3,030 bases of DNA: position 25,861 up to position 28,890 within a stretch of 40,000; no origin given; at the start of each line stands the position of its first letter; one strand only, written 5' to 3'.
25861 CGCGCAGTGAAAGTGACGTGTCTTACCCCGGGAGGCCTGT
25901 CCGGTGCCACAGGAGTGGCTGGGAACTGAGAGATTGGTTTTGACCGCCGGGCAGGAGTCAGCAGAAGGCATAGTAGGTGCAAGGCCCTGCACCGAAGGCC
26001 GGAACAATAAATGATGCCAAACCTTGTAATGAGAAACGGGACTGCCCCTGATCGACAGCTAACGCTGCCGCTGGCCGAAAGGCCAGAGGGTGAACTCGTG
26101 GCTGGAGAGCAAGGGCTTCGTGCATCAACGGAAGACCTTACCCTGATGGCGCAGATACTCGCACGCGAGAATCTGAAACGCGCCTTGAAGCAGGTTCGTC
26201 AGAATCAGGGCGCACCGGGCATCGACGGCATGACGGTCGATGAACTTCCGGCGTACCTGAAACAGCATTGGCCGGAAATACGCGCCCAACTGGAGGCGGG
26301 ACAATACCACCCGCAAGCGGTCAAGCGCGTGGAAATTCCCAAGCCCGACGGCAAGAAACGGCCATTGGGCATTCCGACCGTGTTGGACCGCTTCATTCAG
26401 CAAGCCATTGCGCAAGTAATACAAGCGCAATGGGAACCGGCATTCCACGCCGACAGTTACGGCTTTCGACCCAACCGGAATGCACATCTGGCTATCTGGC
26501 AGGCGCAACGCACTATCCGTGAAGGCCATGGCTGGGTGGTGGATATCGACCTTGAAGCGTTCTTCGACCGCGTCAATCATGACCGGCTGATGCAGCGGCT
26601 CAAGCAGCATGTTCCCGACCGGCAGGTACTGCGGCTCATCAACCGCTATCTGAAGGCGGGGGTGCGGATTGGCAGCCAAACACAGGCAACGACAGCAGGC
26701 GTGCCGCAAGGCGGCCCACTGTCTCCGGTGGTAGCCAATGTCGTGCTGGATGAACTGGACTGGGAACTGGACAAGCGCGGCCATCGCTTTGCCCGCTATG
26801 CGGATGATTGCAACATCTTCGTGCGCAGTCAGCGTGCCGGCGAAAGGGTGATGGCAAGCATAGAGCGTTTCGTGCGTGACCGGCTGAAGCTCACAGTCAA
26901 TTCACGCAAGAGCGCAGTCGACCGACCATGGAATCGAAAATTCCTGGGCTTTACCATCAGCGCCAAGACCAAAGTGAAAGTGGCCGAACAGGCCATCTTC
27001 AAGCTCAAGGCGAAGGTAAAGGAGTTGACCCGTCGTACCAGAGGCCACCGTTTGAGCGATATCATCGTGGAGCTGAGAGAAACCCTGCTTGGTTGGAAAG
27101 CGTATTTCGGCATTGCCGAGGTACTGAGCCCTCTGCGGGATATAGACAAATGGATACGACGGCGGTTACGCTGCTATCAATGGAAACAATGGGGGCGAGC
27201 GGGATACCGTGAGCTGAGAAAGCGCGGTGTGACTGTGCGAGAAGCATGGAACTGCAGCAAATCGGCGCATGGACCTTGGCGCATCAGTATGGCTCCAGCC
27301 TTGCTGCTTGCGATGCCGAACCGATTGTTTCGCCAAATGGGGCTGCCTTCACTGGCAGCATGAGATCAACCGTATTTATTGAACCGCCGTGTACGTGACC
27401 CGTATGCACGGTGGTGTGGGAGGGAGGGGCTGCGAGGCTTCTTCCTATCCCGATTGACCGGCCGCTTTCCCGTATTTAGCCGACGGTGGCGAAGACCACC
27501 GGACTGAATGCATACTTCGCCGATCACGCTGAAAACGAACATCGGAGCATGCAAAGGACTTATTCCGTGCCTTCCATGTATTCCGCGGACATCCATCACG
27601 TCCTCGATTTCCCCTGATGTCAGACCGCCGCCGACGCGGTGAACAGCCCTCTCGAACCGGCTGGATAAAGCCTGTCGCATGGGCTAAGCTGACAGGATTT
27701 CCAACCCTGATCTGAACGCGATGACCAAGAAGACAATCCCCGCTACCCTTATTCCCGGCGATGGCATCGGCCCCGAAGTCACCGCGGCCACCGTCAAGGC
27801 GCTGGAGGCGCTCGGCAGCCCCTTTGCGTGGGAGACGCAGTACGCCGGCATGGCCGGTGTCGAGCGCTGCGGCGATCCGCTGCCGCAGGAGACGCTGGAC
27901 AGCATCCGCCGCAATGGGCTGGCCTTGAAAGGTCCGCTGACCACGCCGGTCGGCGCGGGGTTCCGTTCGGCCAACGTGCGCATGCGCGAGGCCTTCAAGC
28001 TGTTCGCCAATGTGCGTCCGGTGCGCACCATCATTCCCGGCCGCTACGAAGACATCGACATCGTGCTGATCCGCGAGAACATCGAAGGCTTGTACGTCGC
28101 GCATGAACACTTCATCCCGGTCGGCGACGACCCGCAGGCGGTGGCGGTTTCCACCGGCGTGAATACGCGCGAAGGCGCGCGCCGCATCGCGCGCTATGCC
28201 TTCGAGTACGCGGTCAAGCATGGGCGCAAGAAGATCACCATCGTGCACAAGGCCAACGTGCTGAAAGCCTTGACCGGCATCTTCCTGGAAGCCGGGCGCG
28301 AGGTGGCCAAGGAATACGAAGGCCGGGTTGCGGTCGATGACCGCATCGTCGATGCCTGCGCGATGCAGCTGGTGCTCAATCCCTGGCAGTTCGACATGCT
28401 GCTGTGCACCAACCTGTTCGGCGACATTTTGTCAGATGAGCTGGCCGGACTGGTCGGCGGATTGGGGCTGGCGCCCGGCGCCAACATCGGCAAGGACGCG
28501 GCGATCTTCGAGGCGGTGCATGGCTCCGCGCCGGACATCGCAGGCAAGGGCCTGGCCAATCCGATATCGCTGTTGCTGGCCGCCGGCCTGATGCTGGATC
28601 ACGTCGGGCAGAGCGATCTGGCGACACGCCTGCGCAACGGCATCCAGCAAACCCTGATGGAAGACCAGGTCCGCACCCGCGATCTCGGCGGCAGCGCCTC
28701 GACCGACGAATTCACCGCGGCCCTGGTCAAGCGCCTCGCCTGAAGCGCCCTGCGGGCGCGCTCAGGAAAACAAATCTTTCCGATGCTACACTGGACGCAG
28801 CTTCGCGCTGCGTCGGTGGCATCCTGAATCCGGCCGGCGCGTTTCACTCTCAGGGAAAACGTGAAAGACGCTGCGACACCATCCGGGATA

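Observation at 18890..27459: Chromosomal integron whose seven cassette boundaries can be proven internally from the sequence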

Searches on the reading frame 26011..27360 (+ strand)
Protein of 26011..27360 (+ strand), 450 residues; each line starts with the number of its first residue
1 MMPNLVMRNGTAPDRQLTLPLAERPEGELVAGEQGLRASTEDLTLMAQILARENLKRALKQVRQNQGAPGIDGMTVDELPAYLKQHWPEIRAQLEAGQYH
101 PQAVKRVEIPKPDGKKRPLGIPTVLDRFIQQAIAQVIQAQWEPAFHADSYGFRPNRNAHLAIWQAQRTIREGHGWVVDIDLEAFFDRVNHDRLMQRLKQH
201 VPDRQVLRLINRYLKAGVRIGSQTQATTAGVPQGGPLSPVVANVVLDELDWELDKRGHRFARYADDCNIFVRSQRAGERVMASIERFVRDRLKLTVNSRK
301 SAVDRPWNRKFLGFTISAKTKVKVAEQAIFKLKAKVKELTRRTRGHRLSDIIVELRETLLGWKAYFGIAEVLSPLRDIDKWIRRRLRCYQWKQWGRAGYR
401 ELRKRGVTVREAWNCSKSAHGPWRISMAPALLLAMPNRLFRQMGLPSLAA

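Call 8: search_protein_families(library=ncbifam, proteins=[window:26011-27360:+], max_evalue=0.01)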
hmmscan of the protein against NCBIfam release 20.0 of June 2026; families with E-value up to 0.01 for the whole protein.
window:26011-27360:+ (450 aa): 8 families
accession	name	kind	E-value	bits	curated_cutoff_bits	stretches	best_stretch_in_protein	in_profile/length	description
TIGR04416.1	group_II_RT_mat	equivalog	1.2e-123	412.8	300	1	53-394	2-353/353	group II intron reverse transcriptase/maturase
NF038233.2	retron_St85_RT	exception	3.1e-22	79.2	235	1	99-365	20-272/289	retron St85 family RNA-directed DNA polymerase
NF041746.1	Drt2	equivalog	2.8e-15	56.4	390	2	223-305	216-300/416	antiviral reverse transcriptase Drt2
NF041747.1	Drt3a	equivalog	1e-13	51.4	200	1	173-323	110-269/412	antiviral reverse transcriptase Drt3a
NF042941.1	Retron_TIR_antiphage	equivalog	2.2e-13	49.8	600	1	104-285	29-198/464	TIR domain-containing anti-phage reverse transcriptase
NF038237.1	retron_Ec67_fus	exception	3.7e-12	45.5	450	1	105-282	38-216/572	retron Ec67 family RNA-directed DNA polymerase/endonuclease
NF041749.1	Drt4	equivalog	2.7e-09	36.5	450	1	225-303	189-266/489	antiviral reverse transcriptase Drt4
NF041748.1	Drt3b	equivalog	0.0036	16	350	1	256-331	268-339/647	antiviral reverse transcriptase Drt3b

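Call 9: search_protein_families(library=pfam, proteins=[window:26011-27360:+], max_evalue=0.01)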
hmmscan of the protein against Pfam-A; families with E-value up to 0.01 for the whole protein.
window:26011-27360:+ (450 aa): 2 families
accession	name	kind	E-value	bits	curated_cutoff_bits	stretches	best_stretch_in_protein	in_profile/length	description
PF00078.32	RVT_1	-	6e-41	140.8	29.6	1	109-316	1-205/205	Reverse transcriptase (RNA-dependent DNA polymerase)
PF08388.16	GIIM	-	7.2e-17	61.6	23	1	331-403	3-77/80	Group II intron, maturase-specific domain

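Call 57: search_dna_similar(query=window:26011-27360:+, collection=plasmids, mode=protein, max_rows=12)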
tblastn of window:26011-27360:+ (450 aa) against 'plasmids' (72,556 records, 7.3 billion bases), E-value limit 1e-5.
The search stops at 5000 records and this limit was reached: more records match than are counted here, and every count below describes the 5000 best-scoring records only.
Records with a match: at least 5000; places in all: 8411; records where one place covers at least 80% of the query: 997.
Best place of each record, by identity: 60-80% 9; <60% 4991.
By first word of the organism name: Klebsiella 1950; Escherichia 981; Bacillus 392; Enterococcus 310; Enterobacter 188; Shigella 113; Sinorhizobium 105; Citrobacter 88; Pseudomonas 61; Clostridium 58; and 150 more.
By predicted mobility (MOB-suite, as given by PLSDB): conjugative 2595; mobilizable 1277; non-mobilizable 1128.
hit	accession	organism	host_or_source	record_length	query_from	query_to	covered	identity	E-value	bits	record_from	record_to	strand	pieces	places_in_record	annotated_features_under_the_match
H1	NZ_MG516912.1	Proteus penneri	silver gull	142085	12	450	98%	64.5%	1e-177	558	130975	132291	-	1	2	ltrA: group II intron reverse transcriptase/maturase | hypothetical protein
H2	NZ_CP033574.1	Shewanella algae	Neophocaena phocaenoides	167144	46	450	90%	62.9%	4e-167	528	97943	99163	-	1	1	ltrA: group II intron reverse transcriptase/maturase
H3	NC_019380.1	Aeromonas hydrophila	-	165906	46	450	90%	62.9%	4e-167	528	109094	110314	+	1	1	ltrA: group II intron reverse transcriptase/maturase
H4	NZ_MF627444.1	Vibrio parahaemolyticus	shrimp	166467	46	450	90%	62.9%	4e-167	528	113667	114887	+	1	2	ltrA: group II intron reverse transcriptase/maturase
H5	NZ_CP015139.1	Escherichia coli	Homo sapiens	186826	46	450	90%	62.9%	4e-167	528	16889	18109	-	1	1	ltrA: group II intron reverse transcriptase/maturase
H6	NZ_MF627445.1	Vibrio parahaemolyticus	shrimp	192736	46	450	90%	62.9%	4e-167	528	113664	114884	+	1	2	ltrA: group II intron reverse transcriptase/maturase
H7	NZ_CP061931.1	Klebsiella michiganensis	Homo sapiens,Rectal swab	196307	46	450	90%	62.9%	4e-167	528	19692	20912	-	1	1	ltrA: group II intron reverse transcriptase/maturase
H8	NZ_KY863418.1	Enterobacter asburiae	Homo sapiens,urine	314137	46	450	90%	62.9%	4e-167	528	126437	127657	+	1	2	ltrA: group II intron reverse transcriptase/maturase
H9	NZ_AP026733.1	Shewanella xiamenensis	-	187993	46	450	90%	62.9%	5e-167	527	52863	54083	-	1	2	ltrA: group II intron reverse transcriptase/maturase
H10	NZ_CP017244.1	Rhizobium etli 8C-3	Phaseolus vulgaris,cell culture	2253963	45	448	90%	56.6%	4e-129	419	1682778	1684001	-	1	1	record has no annotation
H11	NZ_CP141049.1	Microvirga lotononidis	-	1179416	44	448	90%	56.0%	2e-125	407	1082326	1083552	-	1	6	none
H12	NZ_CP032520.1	Cupriavidus oxalaticus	cell culture,activated sludge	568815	45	448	90%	55.6%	2e-122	399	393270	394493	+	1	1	ltrA: group II intron reverse transcriptase/maturase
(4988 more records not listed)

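Call 58: get_annotated_region(hit=H3, flank=3500)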
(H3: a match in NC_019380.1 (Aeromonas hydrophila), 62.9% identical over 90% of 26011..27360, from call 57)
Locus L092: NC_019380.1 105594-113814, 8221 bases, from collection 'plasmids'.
description: Aeromonas hydrophila plasmid pR148, complete sequence
organism: Aeromonas hydrophila (NCBI taxid 644)
taxonomy: Bacteria; Pseudomonadota; Gammaproteobacteria; Aeromonadales; Aeromonadaceae; Aeromonas; Aeromonas hydrophila
host: -; source: -; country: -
typing (MOB-suite, as given by PLSDB): conjugative; replicon IncC; relaxase MOBH,MOBH; mating-pair formation MPF_F
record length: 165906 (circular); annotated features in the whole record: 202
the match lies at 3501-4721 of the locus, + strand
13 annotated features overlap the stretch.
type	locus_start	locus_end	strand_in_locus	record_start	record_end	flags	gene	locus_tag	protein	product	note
CDS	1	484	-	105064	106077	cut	intI1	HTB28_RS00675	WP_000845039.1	class 1 integron integrase IntI1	-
CDS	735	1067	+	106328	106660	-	qac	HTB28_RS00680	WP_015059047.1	quaternary ammonium compound efflux SMR transporter QacL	-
predicted_resistance_gene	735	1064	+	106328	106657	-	qacL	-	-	quaternary ammonium compound efflux SMR transporter QacL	predicted by amrfinderplus; class QUATERNARY AMMONIUM; identity 100.0%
CDS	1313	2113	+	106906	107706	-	-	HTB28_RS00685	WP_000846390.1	oxacillin-hydrolyzing class D beta-lactamase OXA-10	-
predicted_resistance_gene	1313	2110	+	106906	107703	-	blaOXA-10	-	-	oxacillin-hydrolyzing class D beta-lactamase OXA-10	predicted by amrfinderplus; class BETA-LACTAM; identity 100.0%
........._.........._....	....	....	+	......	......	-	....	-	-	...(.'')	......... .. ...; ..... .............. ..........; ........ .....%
predicted_resistance_gene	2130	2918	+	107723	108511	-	aadA1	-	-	ANT(3'')-Ia family aminoglycoside nucleotidyltransferase AadA1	predicted by amrfinderplus; class AMINOGLYCOSIDE; identity 100.0%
CDS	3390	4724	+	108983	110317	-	ltrA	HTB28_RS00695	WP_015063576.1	group II intron reverse transcriptase/maturase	GO:0000373 - Group II intron splicing [Evidence IEA]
CDS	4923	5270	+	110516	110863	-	-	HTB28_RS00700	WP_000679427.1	quaternary ammonium compound efflux SMR transporter QacE delta 1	-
predicted_resistance_gene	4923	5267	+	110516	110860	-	qacEdelta1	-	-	quaternary ammonium compound efflux SMR transporter QacE delta 1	predicted by amrfinderplus; class QUATERNARY AMMONIUM; identity 100.0%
CDS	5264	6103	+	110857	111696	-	sul1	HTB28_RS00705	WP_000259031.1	sulfonamide-resistant dihydropteroate synthase Sul1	-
predicted_resistance_gene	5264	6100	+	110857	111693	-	sul1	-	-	sulfonamide-resistant dihydropteroate synthase Sul1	predicted by amrfinderplus; class SULFONAMIDE; identity 100.0%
CDS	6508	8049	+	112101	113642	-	-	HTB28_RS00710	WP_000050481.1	IS91-like element ISCR1 family transposase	GO:0006313 - DNA transposition [Evidence IEA]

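Call 59: get_annotated_region(hit=H1, flank=3500)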
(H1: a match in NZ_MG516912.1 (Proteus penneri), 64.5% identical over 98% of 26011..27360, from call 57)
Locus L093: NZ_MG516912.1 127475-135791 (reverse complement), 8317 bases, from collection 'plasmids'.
description: Proteus penneri plasmid pPp47, complete sequence
organism: Proteus penneri (NCBI taxid 102862)
taxonomy: Bacteria; Pseudomonadota; Gammaproteobacteria; Enterobacterales; Morganellaceae; Proteus; Proteus penneri
host: -; source: silver gull; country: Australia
typing (MOB-suite, as given by PLSDB): conjugative; replicon rep_cluster_1506; relaxase MOBH; mating-pair formation MPF_F
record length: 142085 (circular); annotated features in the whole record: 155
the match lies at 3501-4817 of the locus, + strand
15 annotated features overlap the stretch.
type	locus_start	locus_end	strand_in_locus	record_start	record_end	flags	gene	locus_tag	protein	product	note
CDS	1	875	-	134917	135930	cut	intI1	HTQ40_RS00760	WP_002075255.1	class 1 integron integrase IntI1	-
CDS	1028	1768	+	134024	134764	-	-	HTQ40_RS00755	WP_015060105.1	subclass B1 metallo-beta-lactamase IMP-4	-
predicted_resistance_gene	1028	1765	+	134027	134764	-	blaIMP-4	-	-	subclass B1 metallo-beta-lactamase IMP-4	predicted by amrfinderplus; class BETA-LACTAM; identity 100.0%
predicted_resistance_gene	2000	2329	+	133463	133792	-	qacG2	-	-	quaternary ammonium compound efflux SMR transporter QacG2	predicted by amrfinderplus; class QUATERNARY AMMONIUM; identity 100.0%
CDS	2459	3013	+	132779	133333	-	-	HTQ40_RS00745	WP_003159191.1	aminoglycoside N-acetyltransferase AAC(6')-Ib4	-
predicted_resistance_gene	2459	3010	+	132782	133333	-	aac(6')-Ib4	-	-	aminoglycoside N-acetyltransferase AAC(6')-Ib4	predicted by amrfinderplus; class AMINOGLYCOSIDE; identity 100.0%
CDS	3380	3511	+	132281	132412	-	-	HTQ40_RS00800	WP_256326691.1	hypothetical protein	-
CDS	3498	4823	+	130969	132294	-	ltrA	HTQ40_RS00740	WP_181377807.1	group II intron reverse transcriptase/maturase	GO:0000373 - Group II intron splicing [Evidence IEA]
CDS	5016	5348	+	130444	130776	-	qacG2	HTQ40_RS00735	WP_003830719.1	quaternary ammonium compound efflux SMR transporter QacG2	-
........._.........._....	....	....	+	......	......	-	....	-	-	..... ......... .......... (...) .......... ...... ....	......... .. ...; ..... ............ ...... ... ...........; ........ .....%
predicted_resistance_gene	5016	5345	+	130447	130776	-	qacG2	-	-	quaternary ammonium compound efflux SMR transporter QacG2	predicted by amrfinderplus; class QUATERNARY AMMONIUM; identity 100.0%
CDS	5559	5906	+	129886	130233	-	-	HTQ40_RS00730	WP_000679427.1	quaternary ammonium compound efflux SMR transporter QacE delta 1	-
predicted_resistance_gene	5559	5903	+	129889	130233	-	qacEdelta1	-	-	quaternary ammonium compound efflux SMR transporter QacE delta 1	predicted by amrfinderplus; class QUATERNARY AMMONIUM; identity 100.0%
predicted_resistance_gene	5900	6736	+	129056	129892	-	sul1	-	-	sulfonamide-resistant dihydropteroate synthase Sul1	predicted by amrfinderplus; class SULFONAMIDE; identity 100.0%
CDS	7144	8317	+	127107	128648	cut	-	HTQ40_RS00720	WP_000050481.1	IS91-like element ISCR1 family transposase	-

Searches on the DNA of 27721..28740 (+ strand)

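Call 54: search_with_rna_model(model_id=R1, sources=[L089, L091, L009, L010, L011, L012, L013, L014, L003, L004, L005, L006, L007, L090], max_evalue=0.01)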
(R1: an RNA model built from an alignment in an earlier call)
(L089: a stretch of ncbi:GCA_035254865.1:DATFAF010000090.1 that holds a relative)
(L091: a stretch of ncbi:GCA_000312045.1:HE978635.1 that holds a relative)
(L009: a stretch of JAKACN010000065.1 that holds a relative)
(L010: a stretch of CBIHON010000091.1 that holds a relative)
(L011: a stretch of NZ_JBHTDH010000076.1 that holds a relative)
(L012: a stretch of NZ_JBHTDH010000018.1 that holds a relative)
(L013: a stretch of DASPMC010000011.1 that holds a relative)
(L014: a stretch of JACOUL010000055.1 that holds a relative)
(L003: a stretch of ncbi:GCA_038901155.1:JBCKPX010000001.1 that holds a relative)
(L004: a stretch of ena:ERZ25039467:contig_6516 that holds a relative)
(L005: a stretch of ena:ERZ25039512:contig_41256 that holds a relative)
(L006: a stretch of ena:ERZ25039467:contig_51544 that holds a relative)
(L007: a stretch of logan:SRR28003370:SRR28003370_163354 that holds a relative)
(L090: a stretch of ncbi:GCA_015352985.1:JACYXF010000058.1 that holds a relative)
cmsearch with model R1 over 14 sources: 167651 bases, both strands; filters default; matches with E-value up to 0.01: 19.
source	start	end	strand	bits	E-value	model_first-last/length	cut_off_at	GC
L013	9488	9544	+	61.8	8.6e-12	1-58/58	no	0.49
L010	77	133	+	55.3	3e-10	1-58/58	no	0.51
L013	9174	9228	+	54.8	4.1e-10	1-58/58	no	0.53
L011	822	876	+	53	1.1e-09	1-58/58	no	0.51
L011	1172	1226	+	51.8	2.1e-09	1-58/58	no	0.56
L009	9219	9296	+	50.7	3.8e-09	1-58/58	no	0.67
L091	9389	9451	+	50.1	5.2e-09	1-58/58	no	0.62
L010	552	611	+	47.1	2.6e-08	1-58/58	no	0.52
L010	987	1043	+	44.7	9.6e-08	1-58/58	no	0.56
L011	467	523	+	44.4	1.1e-07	1-58/58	no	0.58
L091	8754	8813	+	44.3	1.2e-07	1-58/58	no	0.53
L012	9331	9408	+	44.3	1.2e-07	1-58/58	no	0.62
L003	3288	3352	+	39.3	1.8e-06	1-58/58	no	0.6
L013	6421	6476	+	36.8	7e-06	1-58/58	no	0.5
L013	7321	7389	+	34.7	2.2e-05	1-58/58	no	0.57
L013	8029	8094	+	28.7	0.00056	1-58/58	no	0.52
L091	8225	8282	+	27.7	0.00099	1-58/58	no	0.43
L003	2826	2888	+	26.8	0.0016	1-58/58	no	0.52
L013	8571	8636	+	25.2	0.0038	1-58/58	no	0.61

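Call 55: search_with_rna_model(model_id=R1, sources=[L089, L091], filters=off, max_evalue=2)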
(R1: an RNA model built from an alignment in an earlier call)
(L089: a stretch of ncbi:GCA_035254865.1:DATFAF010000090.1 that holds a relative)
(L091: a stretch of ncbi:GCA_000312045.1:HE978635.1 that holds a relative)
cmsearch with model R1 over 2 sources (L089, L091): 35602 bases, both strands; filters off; matches with E-value up to 2: 5.
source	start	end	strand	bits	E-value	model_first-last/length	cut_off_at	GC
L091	9389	9451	+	50.1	1.1e-09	1-58/58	no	0.62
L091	8754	8813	+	44.3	2.5e-08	1-58/58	no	0.53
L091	8225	8282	+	27.7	0.00021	1-58/58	no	0.43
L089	9615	9671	-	16.3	0.1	1-58/58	no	0.54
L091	7701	7774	-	11.8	1.2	1-58/58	no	0.61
